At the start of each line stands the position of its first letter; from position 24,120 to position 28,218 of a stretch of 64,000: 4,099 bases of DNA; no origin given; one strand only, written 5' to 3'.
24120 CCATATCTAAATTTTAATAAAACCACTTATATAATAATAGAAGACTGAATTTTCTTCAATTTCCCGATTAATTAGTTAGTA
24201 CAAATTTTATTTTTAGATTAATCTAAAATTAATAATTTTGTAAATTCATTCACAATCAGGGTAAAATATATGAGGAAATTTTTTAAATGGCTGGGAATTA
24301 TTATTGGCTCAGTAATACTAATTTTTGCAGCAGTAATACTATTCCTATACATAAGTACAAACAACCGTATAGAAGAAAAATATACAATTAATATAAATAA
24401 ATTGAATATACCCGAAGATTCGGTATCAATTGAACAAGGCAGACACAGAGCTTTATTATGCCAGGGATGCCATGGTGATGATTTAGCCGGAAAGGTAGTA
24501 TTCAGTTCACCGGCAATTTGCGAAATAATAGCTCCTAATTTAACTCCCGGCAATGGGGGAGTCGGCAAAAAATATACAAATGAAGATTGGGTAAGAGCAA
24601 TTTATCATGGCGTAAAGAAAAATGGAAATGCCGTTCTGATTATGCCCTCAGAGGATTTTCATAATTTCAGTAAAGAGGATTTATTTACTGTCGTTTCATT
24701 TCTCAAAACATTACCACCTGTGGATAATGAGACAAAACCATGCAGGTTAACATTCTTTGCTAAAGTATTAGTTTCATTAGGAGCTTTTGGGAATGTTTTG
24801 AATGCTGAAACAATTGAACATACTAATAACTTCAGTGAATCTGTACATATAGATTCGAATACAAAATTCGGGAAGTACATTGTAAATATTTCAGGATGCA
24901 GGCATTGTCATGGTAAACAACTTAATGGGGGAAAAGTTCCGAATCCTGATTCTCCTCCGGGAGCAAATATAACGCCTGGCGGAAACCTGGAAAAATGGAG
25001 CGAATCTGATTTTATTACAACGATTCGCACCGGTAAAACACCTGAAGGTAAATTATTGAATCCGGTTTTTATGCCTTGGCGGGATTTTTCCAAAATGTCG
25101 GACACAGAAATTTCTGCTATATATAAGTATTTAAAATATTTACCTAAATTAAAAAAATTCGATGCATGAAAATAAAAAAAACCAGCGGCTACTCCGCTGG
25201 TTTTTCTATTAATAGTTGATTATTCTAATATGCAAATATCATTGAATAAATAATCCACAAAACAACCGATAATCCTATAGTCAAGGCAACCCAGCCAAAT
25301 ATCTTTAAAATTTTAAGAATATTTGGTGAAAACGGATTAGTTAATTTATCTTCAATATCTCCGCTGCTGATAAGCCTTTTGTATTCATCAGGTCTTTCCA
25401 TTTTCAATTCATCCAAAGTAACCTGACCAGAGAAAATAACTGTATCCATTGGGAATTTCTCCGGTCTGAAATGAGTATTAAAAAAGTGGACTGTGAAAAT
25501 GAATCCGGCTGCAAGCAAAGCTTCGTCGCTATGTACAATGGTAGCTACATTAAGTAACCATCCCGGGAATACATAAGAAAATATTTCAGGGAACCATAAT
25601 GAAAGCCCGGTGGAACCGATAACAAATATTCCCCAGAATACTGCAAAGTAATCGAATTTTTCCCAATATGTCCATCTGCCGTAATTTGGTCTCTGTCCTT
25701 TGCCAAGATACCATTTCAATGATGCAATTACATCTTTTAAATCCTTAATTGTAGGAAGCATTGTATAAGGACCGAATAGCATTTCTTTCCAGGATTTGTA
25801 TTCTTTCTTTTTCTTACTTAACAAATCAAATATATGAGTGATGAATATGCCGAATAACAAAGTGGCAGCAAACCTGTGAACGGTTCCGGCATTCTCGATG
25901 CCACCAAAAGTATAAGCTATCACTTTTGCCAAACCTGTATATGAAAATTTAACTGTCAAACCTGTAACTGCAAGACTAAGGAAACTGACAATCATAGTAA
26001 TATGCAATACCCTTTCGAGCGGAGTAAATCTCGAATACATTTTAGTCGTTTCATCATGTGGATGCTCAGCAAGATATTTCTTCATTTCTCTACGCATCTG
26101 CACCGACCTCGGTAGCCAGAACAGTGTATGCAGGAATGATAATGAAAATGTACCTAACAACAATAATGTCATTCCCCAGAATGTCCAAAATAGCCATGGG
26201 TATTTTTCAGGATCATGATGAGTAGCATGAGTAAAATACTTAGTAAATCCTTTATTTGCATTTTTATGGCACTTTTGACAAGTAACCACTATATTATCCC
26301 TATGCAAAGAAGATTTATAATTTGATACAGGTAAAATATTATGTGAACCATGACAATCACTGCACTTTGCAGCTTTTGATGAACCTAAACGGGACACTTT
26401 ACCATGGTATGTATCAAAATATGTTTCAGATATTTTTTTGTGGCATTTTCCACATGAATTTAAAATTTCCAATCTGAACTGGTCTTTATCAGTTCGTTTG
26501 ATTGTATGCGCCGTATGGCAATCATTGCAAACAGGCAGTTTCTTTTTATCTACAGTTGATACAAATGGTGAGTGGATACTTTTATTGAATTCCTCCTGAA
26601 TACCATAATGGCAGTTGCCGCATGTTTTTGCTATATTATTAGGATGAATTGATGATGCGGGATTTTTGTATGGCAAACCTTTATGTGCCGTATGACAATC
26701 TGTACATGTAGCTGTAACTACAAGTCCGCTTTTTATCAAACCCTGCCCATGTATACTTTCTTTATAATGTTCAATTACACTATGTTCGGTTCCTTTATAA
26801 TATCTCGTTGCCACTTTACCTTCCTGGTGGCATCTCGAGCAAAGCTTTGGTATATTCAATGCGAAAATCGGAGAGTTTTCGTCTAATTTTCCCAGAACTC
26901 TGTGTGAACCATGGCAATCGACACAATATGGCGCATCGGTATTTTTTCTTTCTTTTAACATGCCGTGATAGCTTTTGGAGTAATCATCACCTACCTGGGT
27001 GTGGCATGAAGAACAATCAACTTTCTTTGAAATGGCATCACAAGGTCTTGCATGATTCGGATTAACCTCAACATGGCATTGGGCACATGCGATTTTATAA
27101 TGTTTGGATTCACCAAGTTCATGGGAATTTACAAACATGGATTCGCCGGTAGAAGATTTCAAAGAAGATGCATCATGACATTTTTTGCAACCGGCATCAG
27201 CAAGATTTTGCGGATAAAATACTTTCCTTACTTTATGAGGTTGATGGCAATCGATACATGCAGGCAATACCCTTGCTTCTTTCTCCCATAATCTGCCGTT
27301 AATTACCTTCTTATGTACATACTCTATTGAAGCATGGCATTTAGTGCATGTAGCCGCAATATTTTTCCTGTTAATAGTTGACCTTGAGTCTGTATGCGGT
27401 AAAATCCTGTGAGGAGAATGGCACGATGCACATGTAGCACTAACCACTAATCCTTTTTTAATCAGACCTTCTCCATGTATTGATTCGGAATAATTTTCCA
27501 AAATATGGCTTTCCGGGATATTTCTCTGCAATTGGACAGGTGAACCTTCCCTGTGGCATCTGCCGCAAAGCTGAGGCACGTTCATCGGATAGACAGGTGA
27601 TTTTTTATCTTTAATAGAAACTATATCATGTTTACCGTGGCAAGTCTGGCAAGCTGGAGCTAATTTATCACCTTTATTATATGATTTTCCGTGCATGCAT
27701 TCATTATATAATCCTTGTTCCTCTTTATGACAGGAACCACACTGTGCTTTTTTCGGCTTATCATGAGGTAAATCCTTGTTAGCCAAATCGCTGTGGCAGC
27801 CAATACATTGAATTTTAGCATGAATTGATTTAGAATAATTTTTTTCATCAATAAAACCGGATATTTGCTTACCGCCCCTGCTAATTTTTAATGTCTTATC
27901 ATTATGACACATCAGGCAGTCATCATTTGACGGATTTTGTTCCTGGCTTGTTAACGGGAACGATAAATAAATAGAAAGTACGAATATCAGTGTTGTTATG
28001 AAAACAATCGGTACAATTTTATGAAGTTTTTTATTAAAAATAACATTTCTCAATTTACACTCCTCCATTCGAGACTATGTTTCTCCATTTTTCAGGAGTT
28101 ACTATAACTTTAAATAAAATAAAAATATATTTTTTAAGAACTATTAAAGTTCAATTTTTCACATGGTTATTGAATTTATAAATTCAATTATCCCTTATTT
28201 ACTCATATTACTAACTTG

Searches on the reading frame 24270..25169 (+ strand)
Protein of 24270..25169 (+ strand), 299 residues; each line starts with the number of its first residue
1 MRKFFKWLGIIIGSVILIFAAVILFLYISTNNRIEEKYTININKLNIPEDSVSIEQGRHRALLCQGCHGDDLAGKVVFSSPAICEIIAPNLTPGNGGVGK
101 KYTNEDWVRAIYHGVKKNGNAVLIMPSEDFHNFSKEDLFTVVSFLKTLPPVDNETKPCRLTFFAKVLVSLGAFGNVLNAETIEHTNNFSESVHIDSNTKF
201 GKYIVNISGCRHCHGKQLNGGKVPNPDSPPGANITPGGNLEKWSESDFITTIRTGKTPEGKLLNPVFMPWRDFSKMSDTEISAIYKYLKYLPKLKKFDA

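Call 37: search_protein_families(library=pfam, proteins=[window:24270-25169:+], max_evalue=0.00001)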
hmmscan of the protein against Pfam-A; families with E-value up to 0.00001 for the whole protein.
window:24270-25169:+ (299 aa): 2 families
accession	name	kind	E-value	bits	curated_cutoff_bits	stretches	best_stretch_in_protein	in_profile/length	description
PF13442.11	Cytochrome_CBB3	-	1.5e-11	44.9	27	0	201-288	6-68/68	Cytochrome C oxidase, cbb3-type, subunit III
PF00034.26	Cytochrom_C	-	3.1e-11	44.9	21.3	0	208-291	10-89/90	Cytochrome c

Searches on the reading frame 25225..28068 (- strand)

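Call 37: search_protein_families(library=pfam, proteins=[window:25225-28068:-], max_evalue=0.00001)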
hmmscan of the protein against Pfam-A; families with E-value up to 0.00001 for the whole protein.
window:25225-28068:- (947 aa): 7 families
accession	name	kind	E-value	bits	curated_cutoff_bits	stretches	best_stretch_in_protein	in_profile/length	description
PF14522.11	Cytochrome_C7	-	4e-22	78.3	24.8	0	348-415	12-67/67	Cytochrome c7 and related cytochrome c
PF09699.15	Paired_CXXCH_1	-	3.3e-21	75.1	20.6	0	209-247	5-38/41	Doubled CXXCH motif (Paired_CXXCH_1)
PF14537.11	Cytochrom_c3_2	-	7e-19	68.5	25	0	84-172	5-78/79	Cytochrome c3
PF22113.1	Mtrc-MtrF_II-IV_dom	-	6.8e-15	55.5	30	0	87-250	8-133/176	Outer membrane cytochrome MtrC/MtrF-like, domains II/IV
PF02085.21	Cytochrom_CIII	-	1.6e-12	48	22.9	0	210-298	30-101/101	Class III cytochrome C family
PF03264.19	Cytochrom_NNT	-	7.1e-11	42.6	24.1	0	429-465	46-78/174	NapC/NirT cytochrome c family, N-terminal region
PF01292.26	Ni_hydr_CYTB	-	1.8e-08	34.8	30.1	1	609-766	23-179/179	Prokaryotic cytochrome b561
